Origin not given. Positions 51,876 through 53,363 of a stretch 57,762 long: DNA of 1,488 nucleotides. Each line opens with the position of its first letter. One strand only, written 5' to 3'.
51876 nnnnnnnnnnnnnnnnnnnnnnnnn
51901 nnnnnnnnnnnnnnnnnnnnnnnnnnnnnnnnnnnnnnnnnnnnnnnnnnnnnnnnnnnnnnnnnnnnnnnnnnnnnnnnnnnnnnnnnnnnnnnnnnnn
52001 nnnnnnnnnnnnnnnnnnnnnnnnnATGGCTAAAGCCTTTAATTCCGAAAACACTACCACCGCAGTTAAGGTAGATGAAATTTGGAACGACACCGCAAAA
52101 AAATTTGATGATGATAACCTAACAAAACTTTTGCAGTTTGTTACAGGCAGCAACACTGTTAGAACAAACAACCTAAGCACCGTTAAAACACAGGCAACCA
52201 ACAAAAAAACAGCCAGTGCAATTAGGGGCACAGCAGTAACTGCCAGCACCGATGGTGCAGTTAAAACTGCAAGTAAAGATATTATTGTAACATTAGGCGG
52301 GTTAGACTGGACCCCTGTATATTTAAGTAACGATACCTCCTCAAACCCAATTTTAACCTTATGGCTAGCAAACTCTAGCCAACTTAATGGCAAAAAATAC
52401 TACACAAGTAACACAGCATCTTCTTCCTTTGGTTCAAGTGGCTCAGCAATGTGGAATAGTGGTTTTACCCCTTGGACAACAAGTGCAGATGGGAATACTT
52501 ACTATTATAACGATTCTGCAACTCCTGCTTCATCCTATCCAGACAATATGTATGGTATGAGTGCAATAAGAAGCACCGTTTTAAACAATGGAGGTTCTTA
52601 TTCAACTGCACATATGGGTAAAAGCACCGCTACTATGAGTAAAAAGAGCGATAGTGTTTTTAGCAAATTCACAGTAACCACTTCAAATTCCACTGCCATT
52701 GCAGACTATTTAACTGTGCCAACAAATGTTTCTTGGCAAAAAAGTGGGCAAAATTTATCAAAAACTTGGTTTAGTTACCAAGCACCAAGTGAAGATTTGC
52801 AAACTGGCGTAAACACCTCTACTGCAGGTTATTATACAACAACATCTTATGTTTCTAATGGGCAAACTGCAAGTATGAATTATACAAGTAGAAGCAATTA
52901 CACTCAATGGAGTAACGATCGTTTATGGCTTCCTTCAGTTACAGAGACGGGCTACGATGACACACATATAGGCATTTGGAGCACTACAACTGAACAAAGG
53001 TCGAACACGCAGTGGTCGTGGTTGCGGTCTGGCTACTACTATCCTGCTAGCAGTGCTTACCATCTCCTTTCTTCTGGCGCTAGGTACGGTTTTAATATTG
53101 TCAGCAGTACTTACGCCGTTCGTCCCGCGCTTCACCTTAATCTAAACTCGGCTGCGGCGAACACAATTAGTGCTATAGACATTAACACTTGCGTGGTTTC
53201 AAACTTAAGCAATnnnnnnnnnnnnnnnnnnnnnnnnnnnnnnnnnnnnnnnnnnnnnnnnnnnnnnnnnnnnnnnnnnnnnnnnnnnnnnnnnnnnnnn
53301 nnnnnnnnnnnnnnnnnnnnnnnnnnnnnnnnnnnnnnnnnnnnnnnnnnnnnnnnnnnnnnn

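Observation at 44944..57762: DGR with an unusual layout: HTHx3 - RT - Avd on one strand, three TR-bearing modules on the other, giant target downstream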

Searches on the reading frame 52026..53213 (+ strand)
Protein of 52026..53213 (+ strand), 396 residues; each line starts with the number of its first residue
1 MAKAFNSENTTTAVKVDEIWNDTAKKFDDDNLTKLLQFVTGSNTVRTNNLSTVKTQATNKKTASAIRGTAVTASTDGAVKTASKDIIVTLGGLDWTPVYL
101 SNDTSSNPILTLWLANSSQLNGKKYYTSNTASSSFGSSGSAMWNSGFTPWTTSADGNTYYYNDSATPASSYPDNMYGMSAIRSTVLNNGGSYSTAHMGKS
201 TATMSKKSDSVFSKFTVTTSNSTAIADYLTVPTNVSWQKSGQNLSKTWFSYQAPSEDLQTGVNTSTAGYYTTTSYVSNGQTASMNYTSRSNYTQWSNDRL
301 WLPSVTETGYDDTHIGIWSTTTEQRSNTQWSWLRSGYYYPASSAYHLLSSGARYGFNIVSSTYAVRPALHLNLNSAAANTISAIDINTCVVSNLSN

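Call 80: predict_structure(alignment_id=A5)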
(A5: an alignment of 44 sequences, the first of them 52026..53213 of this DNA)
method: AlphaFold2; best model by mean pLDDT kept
length: 396 residues; sequences in the alignment: 44
mean_pLDDT: 86.8   pTM: 0.90
mean pLDDT of the five models: 86.8, 86.6, 86.5, 86.4, 86.1
residues with pLDDT >= 90: 249; 70-90: 86; 50-70: 44; < 50: 17
segments of 3 or more residues with pLDDT < 50: 162-164, 383-385, 388-396
pLDDT, mean of each block of 10 residues (from residue 1): 61 93 95 98 94 98 97 84 96 98 98 95 81 73 70 65 61 91 95 77 92 96 96 96 85 92 75 71 87 96 97 93 93 93 94 92 96 97 52 44
secondary structure, 60 per line:
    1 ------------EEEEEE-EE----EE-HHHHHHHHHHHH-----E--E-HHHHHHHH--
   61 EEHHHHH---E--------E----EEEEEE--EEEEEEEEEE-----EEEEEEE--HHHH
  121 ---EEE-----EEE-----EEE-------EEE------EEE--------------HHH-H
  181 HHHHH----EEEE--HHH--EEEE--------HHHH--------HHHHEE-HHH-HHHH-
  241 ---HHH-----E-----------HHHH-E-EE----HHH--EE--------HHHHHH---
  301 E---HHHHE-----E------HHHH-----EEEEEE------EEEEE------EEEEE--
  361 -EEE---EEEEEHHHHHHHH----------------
elements in order: E13-18 H29-40 H51-58 H63-67 E85-90 E93-102 E108-114 H117-120 E124-126 E132-134 E140-142 E150-152 E159-161 H180-185 E190-193 E201-204 H213-216 H225-228 H236-239 H264-267 H292-297 H305-308 H322-325 E331-336 E343-347 E354-358 E362-364 E368-372 H373-380

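Call 83: fold_search(model_id=the predicted structure, library=pdb)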
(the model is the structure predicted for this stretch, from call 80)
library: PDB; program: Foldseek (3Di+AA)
matches with E <= 10: 18; with E <= 0.001: 0
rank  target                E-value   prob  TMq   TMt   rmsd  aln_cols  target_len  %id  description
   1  9qa6                  1.9e-02  0.82  0.31  0.17  10.3       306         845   13  Cryo-EM structure of Thomasclavelia ramosa IgA peptidase (IgAse) active site mutant (S32-N876) (released 2025-06-25)
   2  8q4e_A                2.8e+00  0.10  0.13  0.36   7.4        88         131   12  Structure of Legionella pneumophila Lcl C-terminal domain (released 2023-12-27)
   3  1c3a_B                3.3e+00  0.06  0.06  0.18   3.1        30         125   10  CRYSTAL STRUCTURE OF FLAVOCETIN-A FROM THE HABU SNAKE VENOM, A NOVEL CYCLIC TETRAMER OF C-TYPE LECTIN-LIKE HETERODIMER (released 2000-03-06)
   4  8vik_A                4.2e+00  0.04  0.14  0.13   8.0       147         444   11  EgtB-IV from Crocosphaera subtropica, a type IV sulfoxide synthase involved in ergothioneine biosynthesis (released 2024-08-07)
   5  9hye_A                5.8e+00  0.01  0.08  0.19   7.9        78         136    9  Structure of the Mus musclus Langerin carbohydrate recognition domain with depleted Calcium (released 2025-11-19)
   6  1umr_C                6.1e+00  0.03  0.06  0.18   3.2        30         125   10  Crystal structure of the platelet activator convulxin, a disulfide linked a4b4 cyclic tetramer from the venom of Crota (released 2003-11-21)
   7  6d14_A                6.1e+00  0.00  0.05  0.04   8.5        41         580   12  Zebrafish TRAP1 bound to AMPPNP and calcium in the asymmetric closed state (released 2018-04-25)
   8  2mox_MODEL_1_A        6.5e+00  0.03  0.06  0.15   2.5        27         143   15  solution structure of tandem SH3 domain of Sorbin and SH3 domain-containing protein 1 (released 2014-05-28)
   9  1uos_B                7.4e+00  0.03  0.06  0.18   3.2        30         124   10  The Crystal Structure of the Snake Venom Toxin Convulxin (released 2003-10-14)
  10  6xfq_B                7.4e+00  0.01  0.08  0.23  13.9        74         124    8  Structure of a novel antithrombotic agent Agkisacucetin in complex with the platelet glycoprotein Ib receptor (released 2021-06-23)
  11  5z8n_B                8.3e+00  0.02  0.06  0.12   3.4        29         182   10  Crystal structure of Arabidopsis thaliana EBS C-terminal deletion construct in complex with an H3K4me2 peptide (released 2018-07-25)
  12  4m0h_B                8.3e+00  0.01  0.04  0.08   7.7        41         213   12  Crystal structure of a putative anti-sigma factor (BDI_1681) from Parabacteroides distasonis ATCC 8503 at 2.50 A resol (released 2013-10-16)
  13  8iui_A                8.9e+00  0.03  0.05  0.09   0.8        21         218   10  Crystal structure of silkworm fibroinase complexed with E-64 (released 2024-04-03)
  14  1iod_B                8.9e+00  0.02  0.06  0.18   3.1        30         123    3  CRYSTAL STRUCTURE OF THE COMPLEX BETWEEN THE COAGULATION FACTOR X BINDING PROTEIN FROM SNAKE VENOM AND THE GLA DOMAIN  (released 2001-06-27)
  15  1oz7_B                8.9e+00  0.02  0.06  0.17   3.2        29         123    3  Crystal structure of Echicetin from the venom of Indian saw-scaled viper (Echis carinatus) at 2.4 resolution (released 2003-12-30)
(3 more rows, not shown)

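Call 84: search_solved_structures(query=A5, max_evalue=1)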
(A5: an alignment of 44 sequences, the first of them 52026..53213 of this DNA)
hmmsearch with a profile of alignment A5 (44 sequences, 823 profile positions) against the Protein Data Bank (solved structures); distinct sequences matched with E-value up to 1: 1.
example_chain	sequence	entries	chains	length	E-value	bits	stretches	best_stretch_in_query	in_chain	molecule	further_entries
9cmr_A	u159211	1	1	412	0.36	12.7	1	60-194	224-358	E3 ubiquitin-protein ligase TOM1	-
